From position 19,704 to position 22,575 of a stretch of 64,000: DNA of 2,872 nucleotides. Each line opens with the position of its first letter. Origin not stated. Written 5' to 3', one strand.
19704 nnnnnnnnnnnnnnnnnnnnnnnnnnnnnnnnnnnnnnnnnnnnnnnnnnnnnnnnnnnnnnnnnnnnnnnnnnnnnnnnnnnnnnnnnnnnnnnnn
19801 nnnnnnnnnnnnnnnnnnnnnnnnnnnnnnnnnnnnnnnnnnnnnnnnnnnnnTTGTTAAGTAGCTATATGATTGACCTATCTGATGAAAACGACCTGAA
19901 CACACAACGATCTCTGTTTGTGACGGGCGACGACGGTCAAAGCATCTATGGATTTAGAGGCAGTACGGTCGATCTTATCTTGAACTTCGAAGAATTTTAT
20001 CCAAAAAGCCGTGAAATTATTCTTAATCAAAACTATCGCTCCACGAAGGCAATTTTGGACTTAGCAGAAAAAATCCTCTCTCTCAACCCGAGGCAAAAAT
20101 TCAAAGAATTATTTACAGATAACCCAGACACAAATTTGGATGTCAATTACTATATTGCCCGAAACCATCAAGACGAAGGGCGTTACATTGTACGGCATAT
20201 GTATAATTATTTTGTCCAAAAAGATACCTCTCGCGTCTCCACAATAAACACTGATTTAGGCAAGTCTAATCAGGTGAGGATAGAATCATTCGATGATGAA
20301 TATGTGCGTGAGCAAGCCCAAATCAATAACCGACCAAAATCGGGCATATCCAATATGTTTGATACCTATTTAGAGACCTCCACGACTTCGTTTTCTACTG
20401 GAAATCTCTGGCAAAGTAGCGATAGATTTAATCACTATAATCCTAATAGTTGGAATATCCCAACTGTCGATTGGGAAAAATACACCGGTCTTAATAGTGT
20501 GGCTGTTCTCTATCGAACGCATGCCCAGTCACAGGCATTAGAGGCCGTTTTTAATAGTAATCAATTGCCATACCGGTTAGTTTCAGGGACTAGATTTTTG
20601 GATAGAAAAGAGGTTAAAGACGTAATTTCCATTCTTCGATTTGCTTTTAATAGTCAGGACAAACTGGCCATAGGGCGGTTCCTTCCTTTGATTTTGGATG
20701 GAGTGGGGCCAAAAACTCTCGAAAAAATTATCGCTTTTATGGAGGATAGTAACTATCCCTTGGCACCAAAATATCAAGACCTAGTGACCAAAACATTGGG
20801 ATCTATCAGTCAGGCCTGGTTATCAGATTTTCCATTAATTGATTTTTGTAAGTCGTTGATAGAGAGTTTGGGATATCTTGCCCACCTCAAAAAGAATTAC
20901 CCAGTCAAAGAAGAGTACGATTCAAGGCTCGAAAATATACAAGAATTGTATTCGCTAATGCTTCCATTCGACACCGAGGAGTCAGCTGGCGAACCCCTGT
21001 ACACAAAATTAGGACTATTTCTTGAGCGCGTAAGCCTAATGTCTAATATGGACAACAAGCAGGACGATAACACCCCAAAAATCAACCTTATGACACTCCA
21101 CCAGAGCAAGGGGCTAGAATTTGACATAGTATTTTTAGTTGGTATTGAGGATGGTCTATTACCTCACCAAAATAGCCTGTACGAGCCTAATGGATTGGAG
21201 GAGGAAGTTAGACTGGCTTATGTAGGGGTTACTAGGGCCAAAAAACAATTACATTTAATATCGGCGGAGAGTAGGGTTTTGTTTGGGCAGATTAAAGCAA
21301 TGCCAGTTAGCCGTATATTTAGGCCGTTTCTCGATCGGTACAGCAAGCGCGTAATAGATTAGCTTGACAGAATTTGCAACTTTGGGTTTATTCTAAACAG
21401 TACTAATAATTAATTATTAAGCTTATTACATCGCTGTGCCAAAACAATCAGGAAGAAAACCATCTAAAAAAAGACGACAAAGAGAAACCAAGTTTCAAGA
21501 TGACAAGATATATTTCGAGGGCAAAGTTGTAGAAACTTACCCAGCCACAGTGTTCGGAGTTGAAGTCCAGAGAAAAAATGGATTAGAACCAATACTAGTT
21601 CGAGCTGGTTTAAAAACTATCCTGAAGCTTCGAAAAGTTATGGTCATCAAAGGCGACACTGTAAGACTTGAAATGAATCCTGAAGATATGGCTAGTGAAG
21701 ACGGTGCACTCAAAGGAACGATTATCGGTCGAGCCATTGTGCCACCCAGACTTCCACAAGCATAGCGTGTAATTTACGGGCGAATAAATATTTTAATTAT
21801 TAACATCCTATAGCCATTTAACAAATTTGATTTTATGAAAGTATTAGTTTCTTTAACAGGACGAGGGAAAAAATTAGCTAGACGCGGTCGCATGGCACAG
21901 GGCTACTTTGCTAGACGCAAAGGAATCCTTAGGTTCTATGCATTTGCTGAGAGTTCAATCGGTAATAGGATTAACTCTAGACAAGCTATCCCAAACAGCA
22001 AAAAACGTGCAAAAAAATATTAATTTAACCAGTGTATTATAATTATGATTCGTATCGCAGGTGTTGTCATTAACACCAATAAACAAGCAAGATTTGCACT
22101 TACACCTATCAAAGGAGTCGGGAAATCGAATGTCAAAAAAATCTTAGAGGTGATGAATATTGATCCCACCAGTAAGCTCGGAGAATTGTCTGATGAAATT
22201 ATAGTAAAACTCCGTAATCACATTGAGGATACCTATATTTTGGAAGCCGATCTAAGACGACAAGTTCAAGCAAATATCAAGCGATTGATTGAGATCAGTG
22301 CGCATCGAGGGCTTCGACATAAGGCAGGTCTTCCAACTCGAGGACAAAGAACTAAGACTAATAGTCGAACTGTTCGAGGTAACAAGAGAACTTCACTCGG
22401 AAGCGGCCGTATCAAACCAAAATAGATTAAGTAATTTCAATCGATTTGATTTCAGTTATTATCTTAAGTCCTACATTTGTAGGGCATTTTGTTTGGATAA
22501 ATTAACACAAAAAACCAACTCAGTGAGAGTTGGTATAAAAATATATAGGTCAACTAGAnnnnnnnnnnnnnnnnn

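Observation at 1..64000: Exceptional density of truncated or catalytically degenerate copies of core information-processing genes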

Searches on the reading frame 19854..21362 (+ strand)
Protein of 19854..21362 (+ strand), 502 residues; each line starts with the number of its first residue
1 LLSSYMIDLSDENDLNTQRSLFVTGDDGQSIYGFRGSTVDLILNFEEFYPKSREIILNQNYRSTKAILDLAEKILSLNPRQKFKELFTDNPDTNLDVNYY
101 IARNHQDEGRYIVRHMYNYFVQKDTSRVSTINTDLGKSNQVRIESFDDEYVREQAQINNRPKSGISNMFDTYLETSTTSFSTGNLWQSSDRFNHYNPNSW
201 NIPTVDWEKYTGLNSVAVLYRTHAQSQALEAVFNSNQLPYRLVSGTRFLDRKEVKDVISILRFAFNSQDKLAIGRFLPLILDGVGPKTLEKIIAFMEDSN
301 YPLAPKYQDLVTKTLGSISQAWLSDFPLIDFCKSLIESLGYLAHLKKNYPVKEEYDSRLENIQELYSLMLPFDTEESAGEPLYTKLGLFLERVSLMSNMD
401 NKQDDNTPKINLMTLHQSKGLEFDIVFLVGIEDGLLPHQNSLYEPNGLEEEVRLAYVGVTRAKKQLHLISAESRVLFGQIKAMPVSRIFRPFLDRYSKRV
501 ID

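Call 4: search_protein_families(library=pfam, proteins=[window:19854-21362:+], max_evalue=0.01)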
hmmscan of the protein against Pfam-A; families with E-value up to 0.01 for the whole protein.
window:19854-21362:+ (502 aa): 4 families
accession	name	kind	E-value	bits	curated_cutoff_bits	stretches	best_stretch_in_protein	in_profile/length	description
PF13361.12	UvrD_C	-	3e-60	204.9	25.6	2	210-472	68-349/350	UvrD-like helicase C-terminal domain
PF13538.12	UvrD_C_2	-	3.2e-09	36.9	27.4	1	412-469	4-52/52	UvrD-like helicase C-terminal domain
PF00580.27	UvrD-helicase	-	1.3e-06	28.7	23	1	17-49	238-270/271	UvrD/REP helicase N-terminal domain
PF13087.12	AAA_12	-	0.00041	20.4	27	0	391-471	120-193/195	AAA domain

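Call 12: find_encoding_contigs(protein=window:19854-21362:+, flank=10000, max_places=6)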
Protein window:19854-21362:+ (502 aa): no gene with exactly this product is on record in the collection.

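Call 52: search_protein_families(library=ncbifam, proteins=[window:19854-21362:+], max_evalue=0.001)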
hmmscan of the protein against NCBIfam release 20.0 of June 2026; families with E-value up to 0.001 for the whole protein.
window:19854-21362:+ (502 aa): 16 families
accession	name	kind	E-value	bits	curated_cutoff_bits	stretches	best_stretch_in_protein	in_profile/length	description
TIGR01073.1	pcrA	equivalog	5.4e-91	306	911.2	2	211-489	342-628/725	DNA helicase PcrA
NF008743.0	PRK11773.1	equivalog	3e-79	267.2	965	2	211-490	345-634/720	DNA helicase II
TIGR01075.1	uvrD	equivalog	7.7e-75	252.6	1144.45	2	211-490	340-629/715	DNA helicase II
TIGR01074.1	rep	equivalog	2.9e-71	240.7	951.45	2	214-489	342-630/668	DNA helicase Rep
NF008172.0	PRK10919.1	equivalog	2.7e-52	177.9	1168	2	211-487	340-628/673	DNA helicase Rep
TIGR00609.1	recB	equivalog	5.7e-21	74.4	696.05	2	214-473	545-815/1175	exodeoxyribonuclease V subunit beta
NF008276.0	PRK11054.1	equivalog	2e-19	69.5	543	2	16-87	457-528/684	DNA helicase IV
TIGR02785.1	addA_Gpos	equivalog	4.2e-19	68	707.65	2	13-74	413-479/1234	helicase-exonuclease AddAB subunit AddA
NF010485.0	PRK13909.1-2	equivalog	7.6e-17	60.8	650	1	15-75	364-424/909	RecB-like helicase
TIGR02784.1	addA_alphas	equivalog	2.7e-12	45.9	860.75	1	17-76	427-494/1138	double-strand break repair helicase AddA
NF010487.0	PRK13909.1-4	equivalog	8.1e-12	44.2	759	1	16-88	361-432/924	RecB-like helicase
NF010486.0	PRK13909.1-3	equivalog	4.9e-06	24.8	1109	0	7-76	355-424/921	RecB-like helicase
NF041464.1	HelD_BACSU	equivalog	2.5e-05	22.4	419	0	21-76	575-631/779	RNA polymerase recycling motor HelD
TIGR01447.1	recD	equivalog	5.6e-05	21.9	310.15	1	413-476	529-579/597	exodeoxyribonuclease V subunit alpha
NF010484.0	PRK13909.1-1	equivalog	6.7e-05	20.8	1074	0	17-75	380-435/945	RecB-like helicase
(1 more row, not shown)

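Call 54: list_cluster_members(proteins=[window:19854-21362:+, window:54463-55029:+, window:54997-55677:-, window:60035-60928:-, window:38832-41678:+, window:37422-38726:+, window:62266-63336:+, window:49907-50341:-, window:14890-15636:+, window:12364-14550:-])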
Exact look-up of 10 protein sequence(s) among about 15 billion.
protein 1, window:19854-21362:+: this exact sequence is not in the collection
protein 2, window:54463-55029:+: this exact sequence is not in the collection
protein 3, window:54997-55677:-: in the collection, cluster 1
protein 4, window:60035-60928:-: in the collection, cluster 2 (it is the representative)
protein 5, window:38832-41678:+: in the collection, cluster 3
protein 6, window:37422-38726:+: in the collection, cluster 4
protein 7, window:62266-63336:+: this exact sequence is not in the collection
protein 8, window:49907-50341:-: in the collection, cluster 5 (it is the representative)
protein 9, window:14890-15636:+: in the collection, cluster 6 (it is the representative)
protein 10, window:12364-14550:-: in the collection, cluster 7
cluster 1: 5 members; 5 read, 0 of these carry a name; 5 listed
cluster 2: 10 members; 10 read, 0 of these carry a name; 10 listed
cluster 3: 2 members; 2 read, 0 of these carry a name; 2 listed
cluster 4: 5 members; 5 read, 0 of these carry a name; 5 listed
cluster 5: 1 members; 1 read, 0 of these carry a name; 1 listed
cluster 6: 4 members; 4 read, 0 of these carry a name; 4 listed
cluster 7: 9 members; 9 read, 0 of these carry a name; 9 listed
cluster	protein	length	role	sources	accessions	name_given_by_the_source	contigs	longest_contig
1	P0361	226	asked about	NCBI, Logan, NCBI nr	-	-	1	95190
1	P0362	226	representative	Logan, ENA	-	-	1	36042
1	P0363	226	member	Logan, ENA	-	-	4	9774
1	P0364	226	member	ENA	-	-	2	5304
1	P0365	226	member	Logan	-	-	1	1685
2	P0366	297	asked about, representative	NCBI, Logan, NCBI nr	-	-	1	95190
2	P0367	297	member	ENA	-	-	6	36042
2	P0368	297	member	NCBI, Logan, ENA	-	-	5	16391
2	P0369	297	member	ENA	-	-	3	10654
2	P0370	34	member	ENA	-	-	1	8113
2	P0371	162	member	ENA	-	-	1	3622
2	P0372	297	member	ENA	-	-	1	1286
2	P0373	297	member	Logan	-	-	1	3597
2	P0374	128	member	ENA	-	-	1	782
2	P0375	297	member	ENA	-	-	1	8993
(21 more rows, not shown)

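Call 79: list_cluster_members(proteins=[window:19869-21362:+, window:54550-55029:+, window:50820-52814:-, window:6043-6438:+, window:35839-36519:+])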
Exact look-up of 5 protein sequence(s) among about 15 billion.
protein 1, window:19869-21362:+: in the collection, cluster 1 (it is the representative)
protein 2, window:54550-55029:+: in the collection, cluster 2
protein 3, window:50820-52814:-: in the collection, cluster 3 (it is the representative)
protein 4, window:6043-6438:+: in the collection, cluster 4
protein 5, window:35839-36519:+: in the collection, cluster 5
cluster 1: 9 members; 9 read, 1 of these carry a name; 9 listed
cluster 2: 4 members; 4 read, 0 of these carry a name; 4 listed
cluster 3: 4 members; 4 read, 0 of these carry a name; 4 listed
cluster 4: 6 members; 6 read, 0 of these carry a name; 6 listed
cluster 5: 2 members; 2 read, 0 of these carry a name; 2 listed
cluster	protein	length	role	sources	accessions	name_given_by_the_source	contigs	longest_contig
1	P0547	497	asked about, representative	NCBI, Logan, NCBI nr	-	-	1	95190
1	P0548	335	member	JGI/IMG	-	DNA helicase II / ATP-dependent DNA helicase PcrA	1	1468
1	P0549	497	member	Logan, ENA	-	-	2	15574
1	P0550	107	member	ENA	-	-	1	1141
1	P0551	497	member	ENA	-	-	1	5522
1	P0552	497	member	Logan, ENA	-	-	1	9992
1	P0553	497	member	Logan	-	-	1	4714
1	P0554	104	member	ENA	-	-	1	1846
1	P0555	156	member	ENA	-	-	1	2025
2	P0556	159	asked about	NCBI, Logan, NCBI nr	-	-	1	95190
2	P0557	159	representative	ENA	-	-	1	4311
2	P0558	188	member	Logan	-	-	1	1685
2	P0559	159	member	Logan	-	-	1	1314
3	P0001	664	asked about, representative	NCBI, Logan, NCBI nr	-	-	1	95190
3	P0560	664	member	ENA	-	-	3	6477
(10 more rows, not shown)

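Call 95: search_solved_structures(query=window:19869-21362:+, max_evalue=1e-10, show_alignments=1)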
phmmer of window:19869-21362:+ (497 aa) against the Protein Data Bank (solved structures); distinct sequences matched with E-value up to 1e-10: 11.
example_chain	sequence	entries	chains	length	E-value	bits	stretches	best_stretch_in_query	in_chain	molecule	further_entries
1pjr_A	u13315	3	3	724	1.8e-63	218.3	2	210-485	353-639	PCRA | ATP-DEPENDENT HELICASE PCRA | HELICASE PCRA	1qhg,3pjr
9dci_A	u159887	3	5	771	2.9e-57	197.8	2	208-486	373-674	ATP-dependent DNA helicase UvrD1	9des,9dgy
2is1_A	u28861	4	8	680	1.4e-52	182.4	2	207-475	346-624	DNA helicase II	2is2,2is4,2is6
3lfu_A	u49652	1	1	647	1.5e-52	182.3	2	207-475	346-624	DNA helicase II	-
4c2u_A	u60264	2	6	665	2.4e-52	181.6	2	209-480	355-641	DNA HELICASE II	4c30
4c2t_A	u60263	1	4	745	3.9e-52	180.9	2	209-480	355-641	DNA HELICASE II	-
1uaa_A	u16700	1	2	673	3.4e-45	158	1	208-482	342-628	PROTEIN (ATP-DEPENDENT DNA HELICASE REP.)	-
2pjr_A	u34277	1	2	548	5.7e-36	127.6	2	15-110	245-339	PROTEIN (HELICASE PCRA)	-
1qhh_B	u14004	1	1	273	9.7e-35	123.6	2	15-110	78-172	PROTEIN (PCRA (SUBUNIT))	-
2pjr_B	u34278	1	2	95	5.1e-23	84.9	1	405-485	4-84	PROTEIN (HELICASE PCRA)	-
1qhh_D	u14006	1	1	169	1.8e-22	83.1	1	405-485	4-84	PROTEIN (PCRA (SUBUNIT))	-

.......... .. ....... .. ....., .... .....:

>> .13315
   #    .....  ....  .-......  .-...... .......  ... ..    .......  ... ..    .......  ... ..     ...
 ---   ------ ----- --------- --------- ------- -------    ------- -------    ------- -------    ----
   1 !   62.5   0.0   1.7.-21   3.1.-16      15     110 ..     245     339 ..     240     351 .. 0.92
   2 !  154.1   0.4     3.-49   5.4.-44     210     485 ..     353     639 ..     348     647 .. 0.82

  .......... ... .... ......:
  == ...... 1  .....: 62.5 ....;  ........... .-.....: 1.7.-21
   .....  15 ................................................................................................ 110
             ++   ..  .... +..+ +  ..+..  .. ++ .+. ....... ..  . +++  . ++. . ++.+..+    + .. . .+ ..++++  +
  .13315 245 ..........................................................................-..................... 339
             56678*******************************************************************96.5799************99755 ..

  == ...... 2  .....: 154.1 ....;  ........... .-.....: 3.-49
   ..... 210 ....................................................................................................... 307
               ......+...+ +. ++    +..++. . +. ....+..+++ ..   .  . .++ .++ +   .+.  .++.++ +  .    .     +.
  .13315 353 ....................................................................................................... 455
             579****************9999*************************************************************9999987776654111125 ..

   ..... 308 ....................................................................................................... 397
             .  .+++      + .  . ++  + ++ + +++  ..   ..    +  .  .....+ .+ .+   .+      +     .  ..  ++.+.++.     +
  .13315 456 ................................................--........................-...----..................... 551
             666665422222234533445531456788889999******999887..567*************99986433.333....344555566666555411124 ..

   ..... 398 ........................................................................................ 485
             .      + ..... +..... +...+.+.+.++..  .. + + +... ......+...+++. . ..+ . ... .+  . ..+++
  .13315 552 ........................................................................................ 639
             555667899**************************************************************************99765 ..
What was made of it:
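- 19869..21362 (+): UvrD/PcrA-C: motifs III-VI with domains 2A/2B. Walker A and motif II are missing, and there is a 100-aa insert. Calls 4, 52 and 95.
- On Split genes (both halves encoded separately, Nanoarchaeum type): PcrA starts around residue 231, after motif II (call 95).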

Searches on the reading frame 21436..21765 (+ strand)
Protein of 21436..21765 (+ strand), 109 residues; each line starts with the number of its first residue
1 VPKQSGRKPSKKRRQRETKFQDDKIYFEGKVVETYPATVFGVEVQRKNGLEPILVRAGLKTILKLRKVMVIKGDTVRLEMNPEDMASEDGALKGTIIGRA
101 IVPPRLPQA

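Call 6: search_protein_families(library=pfam, proteins=[window:21436-21765:+], max_evalue=0.001)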
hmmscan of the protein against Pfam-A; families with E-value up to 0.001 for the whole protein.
window:21436-21765:+ (109 aa): 1 family
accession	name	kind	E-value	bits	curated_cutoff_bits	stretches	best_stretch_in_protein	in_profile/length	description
PF01176.25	eIF-1a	-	0.00019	21.4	30.2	1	27-98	3-63/64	Translation initiation factor 1A / IF-1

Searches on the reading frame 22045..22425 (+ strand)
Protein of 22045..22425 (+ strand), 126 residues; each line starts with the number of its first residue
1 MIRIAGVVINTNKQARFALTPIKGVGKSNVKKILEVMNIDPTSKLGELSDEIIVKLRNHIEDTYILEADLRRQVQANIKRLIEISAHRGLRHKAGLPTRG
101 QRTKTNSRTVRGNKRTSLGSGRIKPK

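Call 6: search_protein_families(library=pfam, proteins=[window:22045-22425:+], max_evalue=0.001)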
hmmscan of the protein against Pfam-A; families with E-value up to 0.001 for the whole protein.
window:22045-22425:+ (126 aa): 1 family
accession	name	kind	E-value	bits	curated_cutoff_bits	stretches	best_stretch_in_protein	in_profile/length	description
PF00416.27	Ribosomal_S13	-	2.1e-28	99.7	31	1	3-109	1-128/128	Ribosomal protein S13/S18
